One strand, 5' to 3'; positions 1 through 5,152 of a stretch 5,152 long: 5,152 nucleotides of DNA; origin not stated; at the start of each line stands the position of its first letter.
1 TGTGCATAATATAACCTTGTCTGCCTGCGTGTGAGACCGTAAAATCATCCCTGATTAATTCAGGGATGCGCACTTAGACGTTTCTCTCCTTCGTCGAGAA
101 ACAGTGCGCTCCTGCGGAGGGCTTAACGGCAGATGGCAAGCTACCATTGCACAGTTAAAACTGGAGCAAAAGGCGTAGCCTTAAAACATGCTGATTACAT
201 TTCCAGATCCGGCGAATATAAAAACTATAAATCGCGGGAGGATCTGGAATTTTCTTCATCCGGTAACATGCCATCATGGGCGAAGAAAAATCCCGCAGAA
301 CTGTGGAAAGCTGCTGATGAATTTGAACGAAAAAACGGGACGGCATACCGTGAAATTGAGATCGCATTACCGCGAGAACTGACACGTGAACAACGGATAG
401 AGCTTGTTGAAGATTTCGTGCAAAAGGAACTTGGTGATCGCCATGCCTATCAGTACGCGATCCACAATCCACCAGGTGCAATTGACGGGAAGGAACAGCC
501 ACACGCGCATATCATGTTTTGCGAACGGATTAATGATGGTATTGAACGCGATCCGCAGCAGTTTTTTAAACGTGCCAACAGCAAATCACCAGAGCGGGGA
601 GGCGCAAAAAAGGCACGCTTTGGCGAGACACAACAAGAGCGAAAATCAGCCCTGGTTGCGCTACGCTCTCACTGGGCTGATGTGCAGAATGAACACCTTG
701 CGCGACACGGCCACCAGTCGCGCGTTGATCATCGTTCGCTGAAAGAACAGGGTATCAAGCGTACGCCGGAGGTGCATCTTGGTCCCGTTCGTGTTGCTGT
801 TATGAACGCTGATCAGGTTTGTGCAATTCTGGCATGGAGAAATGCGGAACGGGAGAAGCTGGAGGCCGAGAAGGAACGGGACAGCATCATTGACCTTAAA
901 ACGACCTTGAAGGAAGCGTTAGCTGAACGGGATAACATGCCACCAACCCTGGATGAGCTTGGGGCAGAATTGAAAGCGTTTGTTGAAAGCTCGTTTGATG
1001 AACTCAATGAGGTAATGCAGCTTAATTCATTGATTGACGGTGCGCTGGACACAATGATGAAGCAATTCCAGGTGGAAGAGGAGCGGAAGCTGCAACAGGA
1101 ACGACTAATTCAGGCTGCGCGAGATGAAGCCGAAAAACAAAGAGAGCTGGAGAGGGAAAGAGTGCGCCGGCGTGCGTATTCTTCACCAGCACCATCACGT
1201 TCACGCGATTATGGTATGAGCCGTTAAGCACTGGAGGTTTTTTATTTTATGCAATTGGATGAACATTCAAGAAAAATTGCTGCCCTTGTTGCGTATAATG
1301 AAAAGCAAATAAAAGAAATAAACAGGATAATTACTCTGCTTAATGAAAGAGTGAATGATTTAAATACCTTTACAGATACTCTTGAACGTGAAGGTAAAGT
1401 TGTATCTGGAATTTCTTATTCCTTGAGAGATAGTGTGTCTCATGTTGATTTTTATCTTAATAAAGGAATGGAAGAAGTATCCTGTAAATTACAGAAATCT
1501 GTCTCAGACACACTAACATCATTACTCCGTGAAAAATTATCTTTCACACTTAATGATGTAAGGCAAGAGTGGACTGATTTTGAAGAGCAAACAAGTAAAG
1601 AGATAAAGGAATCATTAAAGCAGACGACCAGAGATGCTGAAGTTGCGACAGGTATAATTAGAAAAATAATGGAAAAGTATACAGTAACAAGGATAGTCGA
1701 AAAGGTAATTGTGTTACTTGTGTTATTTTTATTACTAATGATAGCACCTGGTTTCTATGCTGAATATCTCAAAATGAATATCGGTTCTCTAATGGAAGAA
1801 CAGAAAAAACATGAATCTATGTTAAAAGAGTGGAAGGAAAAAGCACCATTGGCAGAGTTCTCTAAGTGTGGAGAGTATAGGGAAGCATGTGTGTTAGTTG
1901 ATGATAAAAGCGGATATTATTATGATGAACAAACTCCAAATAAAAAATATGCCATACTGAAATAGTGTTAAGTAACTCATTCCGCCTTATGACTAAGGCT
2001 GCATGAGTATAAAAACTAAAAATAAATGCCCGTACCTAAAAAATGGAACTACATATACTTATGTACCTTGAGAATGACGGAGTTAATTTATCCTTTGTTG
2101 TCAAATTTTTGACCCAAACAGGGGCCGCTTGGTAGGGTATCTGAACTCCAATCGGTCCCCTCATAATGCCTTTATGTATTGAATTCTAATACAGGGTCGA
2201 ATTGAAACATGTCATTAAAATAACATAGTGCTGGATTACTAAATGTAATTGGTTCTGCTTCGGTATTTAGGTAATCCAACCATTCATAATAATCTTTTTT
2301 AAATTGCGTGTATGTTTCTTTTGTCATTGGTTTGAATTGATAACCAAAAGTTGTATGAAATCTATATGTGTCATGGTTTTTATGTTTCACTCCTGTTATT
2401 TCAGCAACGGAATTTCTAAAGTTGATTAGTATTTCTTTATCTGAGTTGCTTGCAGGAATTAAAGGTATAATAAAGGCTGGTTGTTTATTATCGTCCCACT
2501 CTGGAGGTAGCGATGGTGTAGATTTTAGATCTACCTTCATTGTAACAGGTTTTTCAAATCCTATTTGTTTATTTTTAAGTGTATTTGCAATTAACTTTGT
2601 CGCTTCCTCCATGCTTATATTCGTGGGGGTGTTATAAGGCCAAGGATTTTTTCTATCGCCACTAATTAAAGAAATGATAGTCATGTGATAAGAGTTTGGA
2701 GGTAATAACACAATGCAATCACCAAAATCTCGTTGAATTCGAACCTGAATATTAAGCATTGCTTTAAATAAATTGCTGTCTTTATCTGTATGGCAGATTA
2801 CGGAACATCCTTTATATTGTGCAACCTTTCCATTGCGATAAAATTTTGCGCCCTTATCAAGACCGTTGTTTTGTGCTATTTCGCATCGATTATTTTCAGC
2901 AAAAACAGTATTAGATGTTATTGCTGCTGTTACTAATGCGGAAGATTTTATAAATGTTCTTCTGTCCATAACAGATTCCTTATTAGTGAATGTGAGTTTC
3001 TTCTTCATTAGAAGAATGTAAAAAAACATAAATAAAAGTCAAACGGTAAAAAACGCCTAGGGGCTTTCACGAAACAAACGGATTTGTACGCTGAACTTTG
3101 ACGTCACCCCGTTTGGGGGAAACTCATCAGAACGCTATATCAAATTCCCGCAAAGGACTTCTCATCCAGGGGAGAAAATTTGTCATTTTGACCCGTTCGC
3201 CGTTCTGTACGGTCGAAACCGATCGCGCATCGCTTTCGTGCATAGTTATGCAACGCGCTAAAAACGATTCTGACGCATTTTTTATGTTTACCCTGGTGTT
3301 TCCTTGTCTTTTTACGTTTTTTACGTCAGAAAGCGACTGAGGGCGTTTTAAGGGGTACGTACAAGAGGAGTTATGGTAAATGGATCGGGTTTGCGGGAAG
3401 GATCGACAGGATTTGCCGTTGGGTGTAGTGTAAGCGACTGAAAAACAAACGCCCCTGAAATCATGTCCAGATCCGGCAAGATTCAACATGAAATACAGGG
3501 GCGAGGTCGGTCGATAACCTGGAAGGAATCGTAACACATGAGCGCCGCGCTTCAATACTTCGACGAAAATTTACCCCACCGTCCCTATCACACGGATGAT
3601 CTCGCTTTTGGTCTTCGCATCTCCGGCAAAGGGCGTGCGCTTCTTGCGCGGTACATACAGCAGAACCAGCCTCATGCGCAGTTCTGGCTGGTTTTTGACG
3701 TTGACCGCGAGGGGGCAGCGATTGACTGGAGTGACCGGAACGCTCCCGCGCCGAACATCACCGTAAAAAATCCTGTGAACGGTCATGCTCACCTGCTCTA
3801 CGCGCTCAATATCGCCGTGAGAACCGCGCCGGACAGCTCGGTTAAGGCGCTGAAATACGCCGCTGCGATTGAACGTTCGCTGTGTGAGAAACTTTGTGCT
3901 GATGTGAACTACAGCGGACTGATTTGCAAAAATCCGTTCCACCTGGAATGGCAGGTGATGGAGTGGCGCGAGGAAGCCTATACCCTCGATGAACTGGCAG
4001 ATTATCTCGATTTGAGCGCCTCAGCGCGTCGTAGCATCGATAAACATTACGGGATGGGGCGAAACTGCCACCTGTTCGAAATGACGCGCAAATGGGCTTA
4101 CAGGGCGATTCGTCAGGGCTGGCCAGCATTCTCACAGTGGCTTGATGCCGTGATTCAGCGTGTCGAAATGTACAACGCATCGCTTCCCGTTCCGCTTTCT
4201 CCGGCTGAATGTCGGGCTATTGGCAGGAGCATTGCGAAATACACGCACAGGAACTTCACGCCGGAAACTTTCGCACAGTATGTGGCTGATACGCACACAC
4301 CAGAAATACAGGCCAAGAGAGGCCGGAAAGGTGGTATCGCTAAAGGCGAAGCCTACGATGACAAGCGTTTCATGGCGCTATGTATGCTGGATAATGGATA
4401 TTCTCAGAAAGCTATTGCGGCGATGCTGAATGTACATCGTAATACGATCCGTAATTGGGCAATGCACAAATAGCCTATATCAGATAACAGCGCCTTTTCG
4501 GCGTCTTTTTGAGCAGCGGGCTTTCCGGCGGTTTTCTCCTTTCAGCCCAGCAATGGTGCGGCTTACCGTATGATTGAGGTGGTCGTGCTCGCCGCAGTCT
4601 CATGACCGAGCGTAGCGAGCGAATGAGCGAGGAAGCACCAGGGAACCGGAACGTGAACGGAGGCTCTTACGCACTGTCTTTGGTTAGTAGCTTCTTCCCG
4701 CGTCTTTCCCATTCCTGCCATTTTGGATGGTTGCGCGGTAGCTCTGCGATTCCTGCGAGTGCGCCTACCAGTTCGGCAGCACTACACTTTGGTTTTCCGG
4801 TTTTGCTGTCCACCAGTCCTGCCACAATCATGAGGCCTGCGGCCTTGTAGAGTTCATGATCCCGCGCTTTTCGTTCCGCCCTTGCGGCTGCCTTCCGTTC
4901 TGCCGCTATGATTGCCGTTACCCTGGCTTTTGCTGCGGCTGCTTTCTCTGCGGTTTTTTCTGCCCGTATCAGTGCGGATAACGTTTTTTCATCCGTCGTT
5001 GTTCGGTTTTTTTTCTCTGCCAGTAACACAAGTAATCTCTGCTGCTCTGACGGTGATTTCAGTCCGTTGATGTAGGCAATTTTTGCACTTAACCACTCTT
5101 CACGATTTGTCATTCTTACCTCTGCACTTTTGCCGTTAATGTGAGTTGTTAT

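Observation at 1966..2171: Structured intergenic region between the convergent cargo genes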

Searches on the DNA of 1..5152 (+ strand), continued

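Call 36: search_dna_similar(query=window:3030-4560:+, collection=plasmids, mode=near, max_rows=25)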
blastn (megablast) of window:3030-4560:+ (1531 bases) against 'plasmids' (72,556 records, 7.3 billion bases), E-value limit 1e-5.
Records with a match: 1137; places in all: 1461; records where one place covers at least 80% of the query: 140.
Best place of each record, by identity: >=99% 9; 95-99% 375; 90-95% 670; 80-90% 83.
By first word of the organism name: Escherichia 980; Salmonella 54; Shigella 45; Klebsiella 45; Enterobacter 6; uncultured 2; Citrobacter 2; Morganella 1; Burkholderia 1; bacterium 1.
By predicted mobility (MOB-suite, as given by PLSDB): mobilizable 707; conjugative 409; non-mobilizable 21.
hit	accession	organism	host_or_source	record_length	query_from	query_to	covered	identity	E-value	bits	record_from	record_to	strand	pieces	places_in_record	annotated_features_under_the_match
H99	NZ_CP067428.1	Escherichia coli O22:H8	Rectal swab of live bovine cattle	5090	143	1531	91%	95.8%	0e+0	2242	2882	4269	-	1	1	replication initiation protein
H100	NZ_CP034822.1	Salmonella sp. SSDFZ54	cell culture,feces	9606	143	1530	91%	95.0%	0e+0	2174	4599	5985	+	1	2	replication initiation protein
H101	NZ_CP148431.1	Escherichia coli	Chicken,single cell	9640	143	1530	91%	95.0%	0e+0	2174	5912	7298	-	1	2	replication initiation protein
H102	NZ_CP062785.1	Escherichia coli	Bovine Faeces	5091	143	1531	91%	94.7%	0e+0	2154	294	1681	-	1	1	replication initiation protein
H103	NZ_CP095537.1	Escherichia coli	Homo sapiens,blood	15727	143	1531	91%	94.6%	0e+0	2148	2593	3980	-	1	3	replication initiation protein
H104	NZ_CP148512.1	Escherichia coli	Chicken,single cell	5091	143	1531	91%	94.5%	0e+0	2137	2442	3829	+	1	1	replication initiation protein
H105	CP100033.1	Escherichia coli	cell culture,gut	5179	137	1531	91%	93.8%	0e+0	2093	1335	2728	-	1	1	replication initiation protein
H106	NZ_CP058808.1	Salmonella enterica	Horse,single cell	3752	143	1531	91%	94.0%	0e+0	2104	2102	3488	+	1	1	replication initiation protein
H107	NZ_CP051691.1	Escherichia coli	Homo sapiens,whole organism,rectal swab ...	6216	140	1530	91%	93.6%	0e+0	2074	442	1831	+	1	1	replication initiation protein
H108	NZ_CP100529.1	Escherichia coli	Gallus gallus domesticus,whole ...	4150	147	1531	90%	93.9%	0e+0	2085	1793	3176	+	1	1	replication initiation protein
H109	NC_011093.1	Salmonella enterica subsp. enterica serovar Schwarzengrund ...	-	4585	141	1531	91%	92.9%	0e+0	2019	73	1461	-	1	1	replication initiation protein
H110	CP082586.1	Salmonella enterica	ground turkey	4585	141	1531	91%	92.9%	0e+0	2019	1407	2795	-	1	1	replication initiation protein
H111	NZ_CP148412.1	Escherichia coli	Chicken,single cell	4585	141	1531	91%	92.9%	0e+0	2019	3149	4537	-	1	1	replication initiation protein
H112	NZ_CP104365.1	Salmonella enterica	-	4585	141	1531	91%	92.9%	0e+0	2013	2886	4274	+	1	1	replication initiation protein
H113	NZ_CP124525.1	Salmonella enterica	Homo sapiens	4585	141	1531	91%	92.9%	0e+0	2013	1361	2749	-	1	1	replication initiation protein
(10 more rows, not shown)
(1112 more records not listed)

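Call 71: search_rna_families(source=window, start=1930, end=2210, threshold=evalue, max_evalue=10)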
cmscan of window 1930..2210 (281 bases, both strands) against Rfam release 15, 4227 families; matches with E-value up to 10: 3.
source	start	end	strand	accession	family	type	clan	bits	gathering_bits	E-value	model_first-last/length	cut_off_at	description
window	1965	2067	+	RF02550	RnaG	Gene; sRNA;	-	20.5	153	0.27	1-120/120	no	RnaG sRNA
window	2108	2126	-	RF01108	BMV3_UPD-PK1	Cis-reg;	-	14.5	38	2.7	2-20/26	no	Pseudoknot of upstream pseudoknot domain (UPD) of the 3'UTR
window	1975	2008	+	RF04147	MIR6224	Gene; miRNA;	-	14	171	2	1-176/176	no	MIR6224 microRNA precursor family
